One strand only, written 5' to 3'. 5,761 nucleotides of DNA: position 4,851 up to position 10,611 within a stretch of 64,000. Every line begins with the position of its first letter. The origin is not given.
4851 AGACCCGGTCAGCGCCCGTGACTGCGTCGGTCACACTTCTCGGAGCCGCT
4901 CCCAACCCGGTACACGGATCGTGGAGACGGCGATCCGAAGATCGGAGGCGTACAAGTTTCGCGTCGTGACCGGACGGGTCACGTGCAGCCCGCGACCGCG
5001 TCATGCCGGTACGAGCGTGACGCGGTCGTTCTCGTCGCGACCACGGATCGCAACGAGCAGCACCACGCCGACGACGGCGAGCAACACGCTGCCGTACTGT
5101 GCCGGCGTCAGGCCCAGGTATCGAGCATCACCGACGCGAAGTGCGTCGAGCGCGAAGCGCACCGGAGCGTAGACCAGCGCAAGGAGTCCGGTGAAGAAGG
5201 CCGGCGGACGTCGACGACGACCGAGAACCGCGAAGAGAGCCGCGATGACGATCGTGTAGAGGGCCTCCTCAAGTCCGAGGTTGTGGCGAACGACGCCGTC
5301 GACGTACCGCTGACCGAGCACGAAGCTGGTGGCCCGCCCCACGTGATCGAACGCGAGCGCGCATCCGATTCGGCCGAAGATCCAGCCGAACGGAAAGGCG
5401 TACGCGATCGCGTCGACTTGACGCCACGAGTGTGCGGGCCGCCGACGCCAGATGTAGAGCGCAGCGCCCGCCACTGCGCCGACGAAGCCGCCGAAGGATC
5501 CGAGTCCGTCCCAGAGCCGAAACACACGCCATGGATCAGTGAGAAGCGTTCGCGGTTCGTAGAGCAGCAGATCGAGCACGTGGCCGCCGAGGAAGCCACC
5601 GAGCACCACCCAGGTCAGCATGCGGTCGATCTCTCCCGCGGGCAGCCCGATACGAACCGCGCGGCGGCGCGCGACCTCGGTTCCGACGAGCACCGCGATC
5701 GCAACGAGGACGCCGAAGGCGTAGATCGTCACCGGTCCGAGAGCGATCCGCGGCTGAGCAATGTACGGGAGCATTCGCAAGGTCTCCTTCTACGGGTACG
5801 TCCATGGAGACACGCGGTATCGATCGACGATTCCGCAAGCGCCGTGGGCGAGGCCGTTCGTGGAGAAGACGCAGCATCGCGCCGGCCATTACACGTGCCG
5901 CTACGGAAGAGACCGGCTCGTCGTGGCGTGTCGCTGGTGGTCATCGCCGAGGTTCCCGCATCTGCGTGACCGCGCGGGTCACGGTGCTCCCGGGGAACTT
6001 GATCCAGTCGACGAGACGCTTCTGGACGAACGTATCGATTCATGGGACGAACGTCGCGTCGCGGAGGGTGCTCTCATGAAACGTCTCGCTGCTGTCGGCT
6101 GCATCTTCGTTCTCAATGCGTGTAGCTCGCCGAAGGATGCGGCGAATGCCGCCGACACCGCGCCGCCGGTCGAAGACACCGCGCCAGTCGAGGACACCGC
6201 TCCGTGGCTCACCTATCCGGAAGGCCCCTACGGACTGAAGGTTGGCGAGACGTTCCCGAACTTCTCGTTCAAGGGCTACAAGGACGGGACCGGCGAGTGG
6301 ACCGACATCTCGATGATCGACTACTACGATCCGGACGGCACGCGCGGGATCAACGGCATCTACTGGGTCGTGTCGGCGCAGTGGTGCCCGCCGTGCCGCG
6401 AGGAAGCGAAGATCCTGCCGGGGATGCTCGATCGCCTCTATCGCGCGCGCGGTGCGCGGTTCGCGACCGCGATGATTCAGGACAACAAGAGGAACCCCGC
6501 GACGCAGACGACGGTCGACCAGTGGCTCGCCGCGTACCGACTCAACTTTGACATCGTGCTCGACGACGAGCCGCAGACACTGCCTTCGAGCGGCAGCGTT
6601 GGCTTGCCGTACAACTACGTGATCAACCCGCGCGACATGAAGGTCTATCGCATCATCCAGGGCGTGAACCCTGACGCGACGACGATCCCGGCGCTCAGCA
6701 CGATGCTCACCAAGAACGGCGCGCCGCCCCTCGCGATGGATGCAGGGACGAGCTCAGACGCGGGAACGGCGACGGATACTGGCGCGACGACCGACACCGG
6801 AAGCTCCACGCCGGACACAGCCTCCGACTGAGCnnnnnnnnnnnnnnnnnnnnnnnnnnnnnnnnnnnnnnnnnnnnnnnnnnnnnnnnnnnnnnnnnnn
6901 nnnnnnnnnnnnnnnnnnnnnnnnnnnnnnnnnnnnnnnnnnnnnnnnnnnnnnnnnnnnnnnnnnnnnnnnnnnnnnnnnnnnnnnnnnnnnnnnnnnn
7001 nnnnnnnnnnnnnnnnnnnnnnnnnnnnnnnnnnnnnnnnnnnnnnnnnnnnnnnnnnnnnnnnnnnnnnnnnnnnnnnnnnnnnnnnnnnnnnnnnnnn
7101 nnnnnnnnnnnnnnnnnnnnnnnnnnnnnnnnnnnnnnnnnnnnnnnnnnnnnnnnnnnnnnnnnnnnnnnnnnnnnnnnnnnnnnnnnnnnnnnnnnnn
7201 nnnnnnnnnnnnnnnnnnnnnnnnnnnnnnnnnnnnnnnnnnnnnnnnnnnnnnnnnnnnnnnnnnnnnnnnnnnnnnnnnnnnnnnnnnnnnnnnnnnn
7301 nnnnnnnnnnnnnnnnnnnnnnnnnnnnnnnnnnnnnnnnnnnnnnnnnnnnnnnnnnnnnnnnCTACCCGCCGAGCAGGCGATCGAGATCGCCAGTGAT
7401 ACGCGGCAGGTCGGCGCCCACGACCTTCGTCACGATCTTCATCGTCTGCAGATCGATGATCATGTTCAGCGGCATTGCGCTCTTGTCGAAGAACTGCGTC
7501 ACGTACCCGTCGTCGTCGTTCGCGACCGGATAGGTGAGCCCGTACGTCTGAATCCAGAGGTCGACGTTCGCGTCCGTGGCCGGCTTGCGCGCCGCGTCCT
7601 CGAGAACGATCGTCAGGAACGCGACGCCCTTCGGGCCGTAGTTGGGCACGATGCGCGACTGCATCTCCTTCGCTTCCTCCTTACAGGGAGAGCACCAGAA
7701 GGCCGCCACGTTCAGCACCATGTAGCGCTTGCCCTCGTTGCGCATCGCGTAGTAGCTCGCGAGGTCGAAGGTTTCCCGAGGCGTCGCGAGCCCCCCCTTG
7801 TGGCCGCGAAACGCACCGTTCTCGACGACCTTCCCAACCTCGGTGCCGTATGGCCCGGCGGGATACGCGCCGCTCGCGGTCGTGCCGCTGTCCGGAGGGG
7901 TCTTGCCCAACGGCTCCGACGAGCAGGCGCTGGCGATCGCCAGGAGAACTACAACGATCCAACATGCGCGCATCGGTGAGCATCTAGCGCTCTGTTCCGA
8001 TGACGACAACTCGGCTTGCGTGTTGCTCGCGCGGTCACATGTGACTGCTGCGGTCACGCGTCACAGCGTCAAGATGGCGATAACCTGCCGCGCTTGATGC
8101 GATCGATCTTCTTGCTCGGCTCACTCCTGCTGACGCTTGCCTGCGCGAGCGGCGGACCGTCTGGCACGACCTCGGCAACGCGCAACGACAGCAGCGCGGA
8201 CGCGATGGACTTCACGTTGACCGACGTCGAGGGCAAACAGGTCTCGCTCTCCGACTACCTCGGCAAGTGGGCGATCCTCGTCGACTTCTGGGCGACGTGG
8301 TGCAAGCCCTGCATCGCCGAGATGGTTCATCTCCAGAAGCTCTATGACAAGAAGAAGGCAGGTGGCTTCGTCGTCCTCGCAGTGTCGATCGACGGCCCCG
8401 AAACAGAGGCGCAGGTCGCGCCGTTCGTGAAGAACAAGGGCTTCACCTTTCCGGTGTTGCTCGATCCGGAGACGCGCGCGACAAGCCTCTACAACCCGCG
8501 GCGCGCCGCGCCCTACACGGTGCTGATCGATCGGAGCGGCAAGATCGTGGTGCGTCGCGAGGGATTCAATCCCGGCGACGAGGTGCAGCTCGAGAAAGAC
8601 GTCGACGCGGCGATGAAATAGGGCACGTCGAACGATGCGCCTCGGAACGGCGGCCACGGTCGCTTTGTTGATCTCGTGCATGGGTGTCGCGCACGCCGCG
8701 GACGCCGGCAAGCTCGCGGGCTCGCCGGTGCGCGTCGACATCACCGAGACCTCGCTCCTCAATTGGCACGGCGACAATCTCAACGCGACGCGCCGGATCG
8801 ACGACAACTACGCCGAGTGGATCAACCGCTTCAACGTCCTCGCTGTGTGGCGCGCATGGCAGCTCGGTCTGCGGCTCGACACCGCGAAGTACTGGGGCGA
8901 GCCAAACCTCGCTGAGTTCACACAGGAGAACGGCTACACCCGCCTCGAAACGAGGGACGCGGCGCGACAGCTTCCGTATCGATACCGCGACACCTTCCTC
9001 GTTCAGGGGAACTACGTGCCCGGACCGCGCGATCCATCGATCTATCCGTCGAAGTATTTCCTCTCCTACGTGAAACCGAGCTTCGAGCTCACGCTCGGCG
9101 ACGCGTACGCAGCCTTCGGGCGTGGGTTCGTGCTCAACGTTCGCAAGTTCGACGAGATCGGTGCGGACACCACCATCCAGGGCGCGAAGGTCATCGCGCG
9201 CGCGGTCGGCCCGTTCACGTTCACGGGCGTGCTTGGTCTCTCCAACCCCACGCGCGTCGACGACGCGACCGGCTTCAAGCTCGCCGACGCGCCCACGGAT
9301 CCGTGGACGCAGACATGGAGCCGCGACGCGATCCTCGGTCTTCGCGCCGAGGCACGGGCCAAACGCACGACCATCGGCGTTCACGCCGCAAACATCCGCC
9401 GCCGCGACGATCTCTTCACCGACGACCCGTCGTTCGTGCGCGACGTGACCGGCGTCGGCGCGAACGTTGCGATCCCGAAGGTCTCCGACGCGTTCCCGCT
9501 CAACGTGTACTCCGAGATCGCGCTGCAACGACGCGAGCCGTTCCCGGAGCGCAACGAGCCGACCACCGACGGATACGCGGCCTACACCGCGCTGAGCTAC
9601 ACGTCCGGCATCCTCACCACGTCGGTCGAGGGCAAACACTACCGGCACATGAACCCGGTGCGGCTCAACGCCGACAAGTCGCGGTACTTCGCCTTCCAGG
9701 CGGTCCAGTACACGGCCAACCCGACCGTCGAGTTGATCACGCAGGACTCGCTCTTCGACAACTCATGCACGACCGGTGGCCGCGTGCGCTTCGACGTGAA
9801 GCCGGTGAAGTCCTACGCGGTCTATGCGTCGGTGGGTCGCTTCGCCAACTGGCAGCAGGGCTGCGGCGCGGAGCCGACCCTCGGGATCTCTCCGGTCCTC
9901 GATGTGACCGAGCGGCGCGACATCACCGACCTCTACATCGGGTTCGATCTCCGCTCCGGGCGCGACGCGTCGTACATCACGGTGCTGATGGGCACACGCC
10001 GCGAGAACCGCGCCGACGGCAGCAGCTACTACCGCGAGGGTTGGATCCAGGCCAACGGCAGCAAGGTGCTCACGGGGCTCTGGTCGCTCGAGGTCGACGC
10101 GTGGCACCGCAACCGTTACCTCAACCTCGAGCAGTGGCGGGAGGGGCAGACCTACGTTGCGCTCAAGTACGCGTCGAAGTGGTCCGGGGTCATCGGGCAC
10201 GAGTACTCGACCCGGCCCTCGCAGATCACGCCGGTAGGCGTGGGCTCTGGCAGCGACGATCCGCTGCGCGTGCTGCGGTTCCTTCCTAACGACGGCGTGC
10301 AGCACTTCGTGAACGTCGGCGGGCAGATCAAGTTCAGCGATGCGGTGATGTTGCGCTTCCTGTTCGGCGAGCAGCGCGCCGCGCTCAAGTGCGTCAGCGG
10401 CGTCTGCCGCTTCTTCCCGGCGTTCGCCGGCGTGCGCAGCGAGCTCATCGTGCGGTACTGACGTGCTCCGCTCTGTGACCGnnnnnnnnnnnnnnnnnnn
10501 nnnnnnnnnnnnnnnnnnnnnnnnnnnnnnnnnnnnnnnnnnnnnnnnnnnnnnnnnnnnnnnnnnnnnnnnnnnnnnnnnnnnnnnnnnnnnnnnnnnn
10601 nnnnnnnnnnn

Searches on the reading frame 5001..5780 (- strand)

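Call 11: search_protein_families(library=pfam, proteins=[window:5001-5780:-], max_evalue=0.01)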
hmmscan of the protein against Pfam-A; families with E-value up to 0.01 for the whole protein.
window:5001-5780:- (259 aa): 1 family
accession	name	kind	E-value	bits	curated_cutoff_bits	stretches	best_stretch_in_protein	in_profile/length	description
PF01790.23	LGT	-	3.9e-32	111.9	24.9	1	12-243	4-239/240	Prolipoprotein diacylglyceryl transferase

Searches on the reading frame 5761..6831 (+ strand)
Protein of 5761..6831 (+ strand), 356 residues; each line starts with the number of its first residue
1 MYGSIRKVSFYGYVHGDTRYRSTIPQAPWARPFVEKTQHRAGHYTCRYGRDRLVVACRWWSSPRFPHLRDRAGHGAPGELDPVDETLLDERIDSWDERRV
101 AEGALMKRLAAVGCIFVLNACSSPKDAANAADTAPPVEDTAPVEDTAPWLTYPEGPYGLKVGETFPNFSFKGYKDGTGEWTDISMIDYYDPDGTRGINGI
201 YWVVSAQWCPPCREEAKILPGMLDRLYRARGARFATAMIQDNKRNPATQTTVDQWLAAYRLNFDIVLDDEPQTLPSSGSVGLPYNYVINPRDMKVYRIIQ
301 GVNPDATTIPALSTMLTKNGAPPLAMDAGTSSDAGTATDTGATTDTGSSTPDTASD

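Call 11: search_protein_families(library=pfam, proteins=[window:5761-6831:+], max_evalue=0.01)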
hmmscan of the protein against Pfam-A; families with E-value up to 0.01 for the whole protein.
window:5761-6831:+ (356 aa): 2 families
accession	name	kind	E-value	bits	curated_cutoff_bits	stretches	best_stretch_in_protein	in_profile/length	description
PF00578.27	AhpC-TSA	-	4.8e-06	27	26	1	161-291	1-118/124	AhpC/TSA family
PF08534.16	Redoxin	-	0.0015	18.8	26.6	1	200-304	32-137/148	Redoxin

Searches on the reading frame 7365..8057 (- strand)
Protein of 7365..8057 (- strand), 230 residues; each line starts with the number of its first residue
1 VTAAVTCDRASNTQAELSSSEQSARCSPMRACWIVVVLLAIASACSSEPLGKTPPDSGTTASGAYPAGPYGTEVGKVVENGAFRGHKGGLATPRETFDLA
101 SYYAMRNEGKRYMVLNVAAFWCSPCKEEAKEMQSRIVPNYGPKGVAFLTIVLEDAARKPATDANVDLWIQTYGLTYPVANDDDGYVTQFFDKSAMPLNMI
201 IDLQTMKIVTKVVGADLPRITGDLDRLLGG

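Call 63: search_protein_families(library=pfam, proteins=[window:7365-8057:-], max_evalue=0.001)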
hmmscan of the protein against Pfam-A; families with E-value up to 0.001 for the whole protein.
window:7365-8057:- (230 aa): 2 families
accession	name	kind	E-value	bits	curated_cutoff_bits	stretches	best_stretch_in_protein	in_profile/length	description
PF00578.27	AhpC-TSA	-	2.4e-09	37.6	26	1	96-200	17-114/124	AhpC/TSA family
PF08534.16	Redoxin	-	9.5e-06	25.9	26.6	1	107-202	26-123/148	Redoxin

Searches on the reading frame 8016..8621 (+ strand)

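Call 63: search_protein_families(library=pfam, proteins=[window:8016-8621:+], max_evalue=0.001)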
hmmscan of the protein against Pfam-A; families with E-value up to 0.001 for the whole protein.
window:8016-8621:+ (201 aa): 4 families
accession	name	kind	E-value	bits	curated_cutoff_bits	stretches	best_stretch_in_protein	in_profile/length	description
PF00578.27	AhpC-TSA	-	2.6e-27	95.7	26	1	62-178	4-122/124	AhpC/TSA family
PF08534.16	Redoxin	-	1.5e-22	80.4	26.6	1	63-190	6-142/148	Redoxin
PF13905.12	Thioredoxin_8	-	1.4e-08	35.4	27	1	87-177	4-94/94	Thioredoxin-like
PF00085.26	Thioredoxin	-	7e-05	23.2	23.5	1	86-129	20-62/103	Thioredoxin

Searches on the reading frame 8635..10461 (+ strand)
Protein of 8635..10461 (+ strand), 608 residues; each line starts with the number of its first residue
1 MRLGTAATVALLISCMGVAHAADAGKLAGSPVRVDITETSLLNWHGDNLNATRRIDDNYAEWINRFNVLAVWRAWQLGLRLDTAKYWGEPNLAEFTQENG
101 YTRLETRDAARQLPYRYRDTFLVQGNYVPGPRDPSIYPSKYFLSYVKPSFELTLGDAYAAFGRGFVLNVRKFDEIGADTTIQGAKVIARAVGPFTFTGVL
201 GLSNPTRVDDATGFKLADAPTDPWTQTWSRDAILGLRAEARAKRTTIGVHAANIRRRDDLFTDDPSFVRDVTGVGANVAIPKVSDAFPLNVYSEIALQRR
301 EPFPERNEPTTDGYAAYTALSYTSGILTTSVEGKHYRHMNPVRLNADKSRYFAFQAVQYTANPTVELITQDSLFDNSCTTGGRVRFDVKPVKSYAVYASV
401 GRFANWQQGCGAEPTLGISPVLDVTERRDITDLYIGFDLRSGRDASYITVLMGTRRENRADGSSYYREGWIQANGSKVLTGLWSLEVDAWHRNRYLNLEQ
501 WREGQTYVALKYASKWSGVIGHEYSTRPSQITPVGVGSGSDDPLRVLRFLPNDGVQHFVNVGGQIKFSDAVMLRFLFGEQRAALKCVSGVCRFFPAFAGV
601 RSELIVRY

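Call 63: search_protein_families(library=pfam, proteins=[window:8635-10461:+], max_evalue=0.001)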
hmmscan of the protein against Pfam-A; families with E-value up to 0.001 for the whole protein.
window:8635-10461:+ (608 aa): 1 family
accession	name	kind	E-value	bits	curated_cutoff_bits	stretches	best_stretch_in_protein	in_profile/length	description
PF19494.5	DUF6029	-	5.6e-15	55.4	27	2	139-340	95-280/538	Family of unknown function (DUF6029)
